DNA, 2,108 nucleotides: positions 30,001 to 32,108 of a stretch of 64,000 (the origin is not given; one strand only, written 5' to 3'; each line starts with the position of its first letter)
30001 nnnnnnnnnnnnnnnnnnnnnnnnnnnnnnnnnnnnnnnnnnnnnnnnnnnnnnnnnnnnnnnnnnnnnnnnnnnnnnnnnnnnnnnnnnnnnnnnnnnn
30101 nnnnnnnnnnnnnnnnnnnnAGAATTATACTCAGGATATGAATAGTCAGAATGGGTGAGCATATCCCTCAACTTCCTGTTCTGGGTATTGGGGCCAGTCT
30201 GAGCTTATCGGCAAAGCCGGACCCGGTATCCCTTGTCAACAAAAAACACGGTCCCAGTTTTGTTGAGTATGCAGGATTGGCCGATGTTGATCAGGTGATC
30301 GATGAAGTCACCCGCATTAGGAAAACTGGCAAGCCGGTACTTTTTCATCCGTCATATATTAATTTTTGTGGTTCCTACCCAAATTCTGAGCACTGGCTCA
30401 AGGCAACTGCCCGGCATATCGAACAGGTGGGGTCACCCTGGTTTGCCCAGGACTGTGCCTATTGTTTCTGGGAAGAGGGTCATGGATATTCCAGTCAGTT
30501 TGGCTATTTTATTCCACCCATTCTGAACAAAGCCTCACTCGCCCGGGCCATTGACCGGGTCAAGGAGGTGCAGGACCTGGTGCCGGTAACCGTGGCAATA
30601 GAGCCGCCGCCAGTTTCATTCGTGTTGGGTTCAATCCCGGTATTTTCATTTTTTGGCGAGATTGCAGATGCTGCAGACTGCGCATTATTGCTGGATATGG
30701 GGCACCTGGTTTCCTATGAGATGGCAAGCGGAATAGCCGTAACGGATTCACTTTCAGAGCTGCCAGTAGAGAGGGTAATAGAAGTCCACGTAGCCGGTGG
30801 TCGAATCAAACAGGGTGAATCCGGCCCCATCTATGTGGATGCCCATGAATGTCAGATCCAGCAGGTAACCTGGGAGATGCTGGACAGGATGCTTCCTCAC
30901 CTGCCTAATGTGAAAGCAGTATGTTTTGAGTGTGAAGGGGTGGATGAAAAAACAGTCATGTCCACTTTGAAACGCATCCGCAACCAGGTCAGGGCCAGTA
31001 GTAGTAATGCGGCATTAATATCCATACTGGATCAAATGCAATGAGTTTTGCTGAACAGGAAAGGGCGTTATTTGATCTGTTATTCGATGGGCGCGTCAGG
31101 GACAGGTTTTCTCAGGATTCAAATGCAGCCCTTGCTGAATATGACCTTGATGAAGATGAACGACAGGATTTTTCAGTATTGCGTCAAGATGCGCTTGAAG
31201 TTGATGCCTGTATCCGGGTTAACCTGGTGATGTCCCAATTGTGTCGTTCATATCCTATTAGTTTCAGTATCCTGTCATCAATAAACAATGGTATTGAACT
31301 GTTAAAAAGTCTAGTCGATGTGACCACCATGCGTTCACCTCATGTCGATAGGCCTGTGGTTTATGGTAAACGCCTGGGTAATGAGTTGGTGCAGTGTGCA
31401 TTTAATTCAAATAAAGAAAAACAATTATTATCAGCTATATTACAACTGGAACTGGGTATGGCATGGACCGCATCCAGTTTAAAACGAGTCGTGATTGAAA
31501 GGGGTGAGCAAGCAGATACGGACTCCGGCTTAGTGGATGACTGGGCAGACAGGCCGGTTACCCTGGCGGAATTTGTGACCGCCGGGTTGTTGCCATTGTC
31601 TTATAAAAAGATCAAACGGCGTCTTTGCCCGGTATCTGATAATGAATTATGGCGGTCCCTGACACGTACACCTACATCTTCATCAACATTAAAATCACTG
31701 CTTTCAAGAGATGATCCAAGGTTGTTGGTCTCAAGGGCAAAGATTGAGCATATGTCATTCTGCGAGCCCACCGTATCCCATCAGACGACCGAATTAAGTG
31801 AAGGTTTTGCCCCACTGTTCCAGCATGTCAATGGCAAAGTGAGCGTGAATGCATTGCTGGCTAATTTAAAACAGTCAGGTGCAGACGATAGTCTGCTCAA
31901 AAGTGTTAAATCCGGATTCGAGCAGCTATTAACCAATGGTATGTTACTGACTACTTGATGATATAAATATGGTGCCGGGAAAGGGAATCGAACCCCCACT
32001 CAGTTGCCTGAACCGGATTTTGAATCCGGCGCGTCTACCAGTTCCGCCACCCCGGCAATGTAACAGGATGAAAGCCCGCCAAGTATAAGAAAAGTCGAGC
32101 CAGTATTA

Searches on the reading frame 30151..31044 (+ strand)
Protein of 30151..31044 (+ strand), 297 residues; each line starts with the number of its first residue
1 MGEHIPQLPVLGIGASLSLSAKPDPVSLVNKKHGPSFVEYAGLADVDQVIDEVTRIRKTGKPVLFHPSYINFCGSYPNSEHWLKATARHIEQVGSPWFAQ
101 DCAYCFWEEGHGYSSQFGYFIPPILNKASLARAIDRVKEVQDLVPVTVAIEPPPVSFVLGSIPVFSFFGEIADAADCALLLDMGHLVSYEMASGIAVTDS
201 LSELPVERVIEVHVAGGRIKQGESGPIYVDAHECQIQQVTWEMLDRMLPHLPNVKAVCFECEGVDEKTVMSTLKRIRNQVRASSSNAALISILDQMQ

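Call 32: search_protein_families(library=pfam, proteins=[window:30151-31044:+], max_evalue=0.001)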
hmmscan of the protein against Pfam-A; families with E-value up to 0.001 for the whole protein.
window:30151-31044:+ (297 aa): 1 family
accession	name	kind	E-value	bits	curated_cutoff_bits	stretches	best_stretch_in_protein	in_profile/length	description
PF05114.20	MbnB_TglH_ChrH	-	1.5e-23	83.9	25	1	53-260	42-240/263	RiPP precursor modification enzyme MbnB/TglH/ChrH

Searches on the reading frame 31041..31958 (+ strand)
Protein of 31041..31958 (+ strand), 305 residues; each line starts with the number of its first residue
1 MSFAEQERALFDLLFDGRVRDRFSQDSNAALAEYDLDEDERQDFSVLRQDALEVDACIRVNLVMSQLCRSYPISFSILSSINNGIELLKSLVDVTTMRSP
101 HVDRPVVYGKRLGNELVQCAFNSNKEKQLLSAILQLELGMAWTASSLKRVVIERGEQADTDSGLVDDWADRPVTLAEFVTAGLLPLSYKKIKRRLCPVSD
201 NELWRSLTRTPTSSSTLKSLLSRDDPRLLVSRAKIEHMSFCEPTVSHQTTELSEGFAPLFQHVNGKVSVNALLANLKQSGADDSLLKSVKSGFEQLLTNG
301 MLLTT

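Call 32: search_protein_families(library=pfam, proteins=[window:31041-31958:+], max_evalue=0.001)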
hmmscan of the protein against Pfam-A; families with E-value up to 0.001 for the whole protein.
window:31041-31958:+ (305 aa): 0 families

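Call 42: search_protein_families(library=pfam, proteins=[window:31041-31958:+], max_evalue=0.1)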
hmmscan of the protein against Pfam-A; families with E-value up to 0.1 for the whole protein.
window:31041-31958:+ (305 aa): 1 family
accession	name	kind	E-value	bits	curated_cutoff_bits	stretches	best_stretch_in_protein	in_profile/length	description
PF07746.16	LigA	-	0.008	16.7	25.3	1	15-42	9-36/87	Aromatic-ring-opening dioxygenase LigAB, LigA subunit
